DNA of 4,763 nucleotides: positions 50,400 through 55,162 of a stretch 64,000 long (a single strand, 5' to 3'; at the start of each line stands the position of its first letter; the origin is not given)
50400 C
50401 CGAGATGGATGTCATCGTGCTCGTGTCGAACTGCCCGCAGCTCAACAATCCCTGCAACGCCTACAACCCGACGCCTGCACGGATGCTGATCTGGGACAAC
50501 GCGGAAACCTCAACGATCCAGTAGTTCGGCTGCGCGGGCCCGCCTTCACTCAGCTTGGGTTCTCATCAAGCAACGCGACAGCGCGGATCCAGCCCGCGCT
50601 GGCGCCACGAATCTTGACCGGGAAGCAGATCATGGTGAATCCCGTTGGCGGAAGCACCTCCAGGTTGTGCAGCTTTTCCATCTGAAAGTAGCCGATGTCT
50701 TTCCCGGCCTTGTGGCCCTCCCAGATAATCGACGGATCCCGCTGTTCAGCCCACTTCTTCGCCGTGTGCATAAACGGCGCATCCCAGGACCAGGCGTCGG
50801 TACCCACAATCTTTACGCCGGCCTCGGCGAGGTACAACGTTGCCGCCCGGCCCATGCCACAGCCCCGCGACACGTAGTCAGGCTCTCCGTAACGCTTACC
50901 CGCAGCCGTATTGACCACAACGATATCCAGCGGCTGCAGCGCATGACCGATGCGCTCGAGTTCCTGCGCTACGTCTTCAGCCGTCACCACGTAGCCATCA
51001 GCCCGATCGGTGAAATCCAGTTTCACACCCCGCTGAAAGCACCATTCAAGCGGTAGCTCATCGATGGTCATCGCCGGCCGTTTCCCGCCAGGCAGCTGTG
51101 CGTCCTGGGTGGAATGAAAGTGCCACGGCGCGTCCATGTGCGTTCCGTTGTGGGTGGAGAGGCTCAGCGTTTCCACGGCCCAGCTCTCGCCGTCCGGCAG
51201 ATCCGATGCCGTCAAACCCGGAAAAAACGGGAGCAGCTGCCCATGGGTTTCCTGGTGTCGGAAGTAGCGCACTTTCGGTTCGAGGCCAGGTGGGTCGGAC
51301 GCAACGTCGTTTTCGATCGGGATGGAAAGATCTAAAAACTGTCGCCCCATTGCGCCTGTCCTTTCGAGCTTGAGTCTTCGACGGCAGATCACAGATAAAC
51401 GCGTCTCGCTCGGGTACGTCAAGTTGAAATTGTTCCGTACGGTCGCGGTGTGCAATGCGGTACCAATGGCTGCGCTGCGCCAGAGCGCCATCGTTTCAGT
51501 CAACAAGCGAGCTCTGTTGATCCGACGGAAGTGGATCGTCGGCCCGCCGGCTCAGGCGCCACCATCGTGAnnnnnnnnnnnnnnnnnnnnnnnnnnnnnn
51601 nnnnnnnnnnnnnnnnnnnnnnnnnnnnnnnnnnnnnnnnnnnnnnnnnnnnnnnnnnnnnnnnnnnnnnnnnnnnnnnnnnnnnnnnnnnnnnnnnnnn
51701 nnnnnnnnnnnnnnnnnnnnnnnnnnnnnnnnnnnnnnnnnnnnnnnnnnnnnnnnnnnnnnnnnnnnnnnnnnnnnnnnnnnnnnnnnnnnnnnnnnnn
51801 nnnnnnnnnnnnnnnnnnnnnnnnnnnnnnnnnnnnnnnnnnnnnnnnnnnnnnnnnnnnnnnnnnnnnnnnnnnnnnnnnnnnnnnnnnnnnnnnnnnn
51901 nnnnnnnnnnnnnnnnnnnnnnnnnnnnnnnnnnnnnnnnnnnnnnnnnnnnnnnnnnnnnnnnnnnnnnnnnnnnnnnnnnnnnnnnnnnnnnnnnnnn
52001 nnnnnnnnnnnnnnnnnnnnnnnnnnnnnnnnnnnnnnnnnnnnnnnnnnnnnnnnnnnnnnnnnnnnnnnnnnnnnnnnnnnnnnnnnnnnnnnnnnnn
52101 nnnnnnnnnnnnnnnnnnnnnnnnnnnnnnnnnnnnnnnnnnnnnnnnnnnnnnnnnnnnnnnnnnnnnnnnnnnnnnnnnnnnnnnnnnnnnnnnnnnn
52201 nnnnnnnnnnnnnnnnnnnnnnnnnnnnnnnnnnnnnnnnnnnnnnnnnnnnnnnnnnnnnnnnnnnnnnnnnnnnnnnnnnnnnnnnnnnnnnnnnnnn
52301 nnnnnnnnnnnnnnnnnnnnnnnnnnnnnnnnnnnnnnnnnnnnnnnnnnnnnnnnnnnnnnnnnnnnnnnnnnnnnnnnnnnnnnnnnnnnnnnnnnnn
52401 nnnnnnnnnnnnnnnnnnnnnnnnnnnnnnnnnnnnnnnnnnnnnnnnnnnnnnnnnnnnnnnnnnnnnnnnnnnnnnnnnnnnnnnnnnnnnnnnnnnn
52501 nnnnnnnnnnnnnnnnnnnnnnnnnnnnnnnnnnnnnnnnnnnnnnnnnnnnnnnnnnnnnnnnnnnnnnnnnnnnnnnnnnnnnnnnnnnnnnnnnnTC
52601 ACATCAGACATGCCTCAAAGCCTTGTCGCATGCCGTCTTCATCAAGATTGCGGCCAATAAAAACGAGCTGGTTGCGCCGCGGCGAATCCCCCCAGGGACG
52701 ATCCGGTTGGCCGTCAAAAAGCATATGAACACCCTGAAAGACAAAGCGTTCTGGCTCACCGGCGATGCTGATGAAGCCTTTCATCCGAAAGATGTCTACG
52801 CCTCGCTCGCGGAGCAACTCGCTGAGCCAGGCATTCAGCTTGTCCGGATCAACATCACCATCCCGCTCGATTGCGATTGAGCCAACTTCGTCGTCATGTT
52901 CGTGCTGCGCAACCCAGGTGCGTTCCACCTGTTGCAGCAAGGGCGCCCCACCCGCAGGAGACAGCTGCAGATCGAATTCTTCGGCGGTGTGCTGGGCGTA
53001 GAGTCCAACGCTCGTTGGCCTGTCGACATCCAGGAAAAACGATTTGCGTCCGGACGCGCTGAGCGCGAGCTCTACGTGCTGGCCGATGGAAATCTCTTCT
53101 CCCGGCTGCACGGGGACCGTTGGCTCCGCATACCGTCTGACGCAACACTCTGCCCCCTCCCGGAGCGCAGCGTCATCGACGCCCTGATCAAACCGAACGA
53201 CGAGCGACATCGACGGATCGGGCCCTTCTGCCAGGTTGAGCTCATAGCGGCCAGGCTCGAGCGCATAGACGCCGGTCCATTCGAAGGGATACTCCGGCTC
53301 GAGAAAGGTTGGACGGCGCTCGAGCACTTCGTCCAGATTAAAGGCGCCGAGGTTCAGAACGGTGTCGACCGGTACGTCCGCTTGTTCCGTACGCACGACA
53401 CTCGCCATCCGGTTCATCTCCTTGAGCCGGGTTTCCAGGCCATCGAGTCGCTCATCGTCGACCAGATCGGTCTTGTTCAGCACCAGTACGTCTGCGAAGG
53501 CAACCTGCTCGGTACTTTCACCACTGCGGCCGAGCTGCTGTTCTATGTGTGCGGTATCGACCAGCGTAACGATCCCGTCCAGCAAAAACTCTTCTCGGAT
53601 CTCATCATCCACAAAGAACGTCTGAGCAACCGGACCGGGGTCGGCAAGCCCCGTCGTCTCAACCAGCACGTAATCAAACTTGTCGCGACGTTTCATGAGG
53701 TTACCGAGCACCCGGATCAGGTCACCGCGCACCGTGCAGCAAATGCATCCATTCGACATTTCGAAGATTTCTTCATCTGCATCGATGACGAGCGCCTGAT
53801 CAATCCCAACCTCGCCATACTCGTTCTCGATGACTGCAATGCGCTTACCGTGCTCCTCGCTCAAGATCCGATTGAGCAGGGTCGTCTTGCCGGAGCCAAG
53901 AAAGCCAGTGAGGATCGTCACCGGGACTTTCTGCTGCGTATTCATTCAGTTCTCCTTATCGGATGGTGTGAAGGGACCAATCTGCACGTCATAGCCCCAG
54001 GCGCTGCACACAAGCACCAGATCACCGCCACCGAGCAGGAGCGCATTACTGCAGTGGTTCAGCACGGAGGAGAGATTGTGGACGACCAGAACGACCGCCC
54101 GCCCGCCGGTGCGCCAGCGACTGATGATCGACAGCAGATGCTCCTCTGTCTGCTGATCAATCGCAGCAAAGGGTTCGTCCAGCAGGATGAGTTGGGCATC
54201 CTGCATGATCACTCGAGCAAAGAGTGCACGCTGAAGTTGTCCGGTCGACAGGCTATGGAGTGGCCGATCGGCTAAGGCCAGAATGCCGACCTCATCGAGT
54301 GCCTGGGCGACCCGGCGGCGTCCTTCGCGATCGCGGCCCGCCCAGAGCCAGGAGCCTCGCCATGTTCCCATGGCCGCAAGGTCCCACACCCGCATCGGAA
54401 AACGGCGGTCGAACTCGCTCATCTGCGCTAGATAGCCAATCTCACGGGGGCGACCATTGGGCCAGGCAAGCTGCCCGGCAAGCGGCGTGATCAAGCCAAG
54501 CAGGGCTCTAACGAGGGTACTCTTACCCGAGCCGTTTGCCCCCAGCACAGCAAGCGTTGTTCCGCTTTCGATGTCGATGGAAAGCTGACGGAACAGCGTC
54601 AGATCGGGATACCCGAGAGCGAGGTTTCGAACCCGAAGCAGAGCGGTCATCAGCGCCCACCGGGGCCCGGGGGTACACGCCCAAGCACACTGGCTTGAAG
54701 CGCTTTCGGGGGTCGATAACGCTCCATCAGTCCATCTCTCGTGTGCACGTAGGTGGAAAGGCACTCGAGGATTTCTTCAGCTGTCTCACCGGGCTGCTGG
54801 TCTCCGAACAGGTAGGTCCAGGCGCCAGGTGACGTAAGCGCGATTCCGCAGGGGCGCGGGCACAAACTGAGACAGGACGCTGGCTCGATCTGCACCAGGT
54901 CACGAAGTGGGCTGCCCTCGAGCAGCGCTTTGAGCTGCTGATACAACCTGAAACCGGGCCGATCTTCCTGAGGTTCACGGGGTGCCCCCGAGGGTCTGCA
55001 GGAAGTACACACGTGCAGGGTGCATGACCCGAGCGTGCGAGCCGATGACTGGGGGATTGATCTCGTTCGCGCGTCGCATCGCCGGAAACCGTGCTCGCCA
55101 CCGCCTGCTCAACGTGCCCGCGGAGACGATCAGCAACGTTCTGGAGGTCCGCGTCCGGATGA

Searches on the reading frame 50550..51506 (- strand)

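Call 30: search_protein_families(library=pfam, proteins=[window:50550-51506:-], max_evalue=0.0001)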
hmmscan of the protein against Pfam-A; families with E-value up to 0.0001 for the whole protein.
window:50550-51506:- (318 aa): 1 family
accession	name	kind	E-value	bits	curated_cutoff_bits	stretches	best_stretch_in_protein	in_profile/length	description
PF04199.19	Cyclase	-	2e-37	129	23.1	1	59-243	2-142/142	Putative cyclase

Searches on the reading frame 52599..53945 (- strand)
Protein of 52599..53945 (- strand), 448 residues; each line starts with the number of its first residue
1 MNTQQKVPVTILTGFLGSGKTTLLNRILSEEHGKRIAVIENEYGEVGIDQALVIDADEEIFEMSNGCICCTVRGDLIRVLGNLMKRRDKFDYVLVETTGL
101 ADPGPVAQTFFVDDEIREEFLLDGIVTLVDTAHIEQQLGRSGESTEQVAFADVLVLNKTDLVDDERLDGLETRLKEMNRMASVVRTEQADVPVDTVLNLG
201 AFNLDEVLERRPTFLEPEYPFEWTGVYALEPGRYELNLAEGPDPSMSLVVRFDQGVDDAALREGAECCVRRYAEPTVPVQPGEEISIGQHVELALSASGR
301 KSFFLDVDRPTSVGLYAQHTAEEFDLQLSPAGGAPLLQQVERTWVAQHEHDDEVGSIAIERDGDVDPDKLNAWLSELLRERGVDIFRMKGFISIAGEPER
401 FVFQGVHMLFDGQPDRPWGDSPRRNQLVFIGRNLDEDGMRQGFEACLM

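Call 25: search_protein_families(library=pfam, proteins=[window:52599-53945:-], max_evalue=0.00001)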
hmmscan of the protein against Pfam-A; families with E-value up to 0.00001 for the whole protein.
window:52599-53945:- (448 aa): 2 families
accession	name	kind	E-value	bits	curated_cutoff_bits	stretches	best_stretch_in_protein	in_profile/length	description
PF02492.25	cobW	-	1.1e-60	204.7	20.7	1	8-184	1-179/180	CobW/HypB/UreG, nucleotide-binding domain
PF07683.19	CobW_C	-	7.4e-28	96.7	22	1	355-447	2-94/94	Cobalamin synthesis protein cobW C-terminal domain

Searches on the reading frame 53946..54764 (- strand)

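Call 25: search_protein_families(library=pfam, proteins=[window:53946-54764:-], max_evalue=0.00001)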
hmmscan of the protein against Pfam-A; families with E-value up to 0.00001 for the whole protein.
window:53946-54764:- (272 aa): 3 families
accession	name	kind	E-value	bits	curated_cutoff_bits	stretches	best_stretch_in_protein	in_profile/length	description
PF00005.33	ABC_tran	-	3.3e-25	89.7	25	1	59-200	2-137/137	ABC transporter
PF13304.12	AAA_21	-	9.9e-07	29.5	27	0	72-91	3-22/304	AAA domain, putative AbiEii toxin, Type IV TA system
PF13555.12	AAA_29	-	8.5e-06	25.9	27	0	58-95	12-49/61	P-loop containing region of AAA domain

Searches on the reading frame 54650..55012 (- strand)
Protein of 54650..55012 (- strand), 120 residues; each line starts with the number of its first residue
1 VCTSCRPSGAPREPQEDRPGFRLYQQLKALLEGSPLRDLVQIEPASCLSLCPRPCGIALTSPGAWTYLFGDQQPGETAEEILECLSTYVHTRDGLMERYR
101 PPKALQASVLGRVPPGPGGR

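Call 30: search_protein_families(library=pfam, proteins=[window:54650-55012:-], max_evalue=0.0001)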
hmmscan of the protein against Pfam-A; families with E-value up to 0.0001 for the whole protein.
window:54650-55012:- (120 aa): 1 family
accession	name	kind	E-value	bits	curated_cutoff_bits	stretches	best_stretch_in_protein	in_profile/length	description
PF07845.16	DUF1636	-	1e-30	107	31.6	1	2-115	4-117/117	Protein of unknown function (DUF1636)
